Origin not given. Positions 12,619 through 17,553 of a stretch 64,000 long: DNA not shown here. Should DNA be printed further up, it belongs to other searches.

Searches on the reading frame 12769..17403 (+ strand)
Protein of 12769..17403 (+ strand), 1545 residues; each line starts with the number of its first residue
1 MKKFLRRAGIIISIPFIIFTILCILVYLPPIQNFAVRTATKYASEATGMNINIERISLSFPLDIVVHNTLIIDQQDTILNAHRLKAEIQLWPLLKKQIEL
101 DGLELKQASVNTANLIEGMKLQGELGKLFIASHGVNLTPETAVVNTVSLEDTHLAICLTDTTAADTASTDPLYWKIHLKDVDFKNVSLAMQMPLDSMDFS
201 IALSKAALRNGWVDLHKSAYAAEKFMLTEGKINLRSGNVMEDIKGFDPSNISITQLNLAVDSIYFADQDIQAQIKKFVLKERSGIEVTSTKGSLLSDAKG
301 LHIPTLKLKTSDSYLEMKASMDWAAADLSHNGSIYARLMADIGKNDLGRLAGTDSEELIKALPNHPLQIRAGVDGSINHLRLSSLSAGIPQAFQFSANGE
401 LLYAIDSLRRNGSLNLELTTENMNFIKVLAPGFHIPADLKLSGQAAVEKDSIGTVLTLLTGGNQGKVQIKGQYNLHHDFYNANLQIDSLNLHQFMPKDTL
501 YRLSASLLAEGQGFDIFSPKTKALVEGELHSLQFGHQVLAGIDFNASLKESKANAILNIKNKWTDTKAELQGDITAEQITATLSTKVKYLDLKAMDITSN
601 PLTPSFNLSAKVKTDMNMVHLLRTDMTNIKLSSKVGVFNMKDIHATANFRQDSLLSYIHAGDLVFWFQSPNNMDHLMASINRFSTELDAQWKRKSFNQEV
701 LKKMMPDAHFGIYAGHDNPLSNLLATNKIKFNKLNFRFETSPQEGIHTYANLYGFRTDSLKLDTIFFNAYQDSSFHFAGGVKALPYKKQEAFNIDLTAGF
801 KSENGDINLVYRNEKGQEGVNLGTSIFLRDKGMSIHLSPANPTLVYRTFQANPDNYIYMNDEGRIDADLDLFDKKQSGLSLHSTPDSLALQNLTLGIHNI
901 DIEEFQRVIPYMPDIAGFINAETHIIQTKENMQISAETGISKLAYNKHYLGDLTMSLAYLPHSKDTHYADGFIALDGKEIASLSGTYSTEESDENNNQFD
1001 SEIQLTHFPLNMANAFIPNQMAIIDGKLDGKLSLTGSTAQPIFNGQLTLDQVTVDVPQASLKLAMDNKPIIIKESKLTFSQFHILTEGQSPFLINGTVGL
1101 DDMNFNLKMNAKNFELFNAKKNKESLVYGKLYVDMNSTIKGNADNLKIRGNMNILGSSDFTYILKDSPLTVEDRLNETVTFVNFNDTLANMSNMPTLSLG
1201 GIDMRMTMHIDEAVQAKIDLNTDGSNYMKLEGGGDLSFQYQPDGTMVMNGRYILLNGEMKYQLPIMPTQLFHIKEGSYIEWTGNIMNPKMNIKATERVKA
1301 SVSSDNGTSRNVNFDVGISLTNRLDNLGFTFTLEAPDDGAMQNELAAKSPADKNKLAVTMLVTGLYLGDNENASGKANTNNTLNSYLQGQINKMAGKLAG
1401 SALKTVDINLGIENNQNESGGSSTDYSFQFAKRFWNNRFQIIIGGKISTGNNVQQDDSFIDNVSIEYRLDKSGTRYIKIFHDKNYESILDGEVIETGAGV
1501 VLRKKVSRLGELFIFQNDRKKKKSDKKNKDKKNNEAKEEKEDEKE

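Call 70: search_protein_families(library=pfam, proteins=[window:12769-17403:+], max_evalue=0.00001)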
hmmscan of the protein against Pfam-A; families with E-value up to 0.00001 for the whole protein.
window:12769-17403:+ (1545 aa): 1 family
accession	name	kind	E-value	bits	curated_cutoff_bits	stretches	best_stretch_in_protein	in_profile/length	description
PF04357.19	TamB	-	2.7e-39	135.9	22.4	1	1088-1484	9-369/381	TamB, inner membrane protein subunit of TAM complex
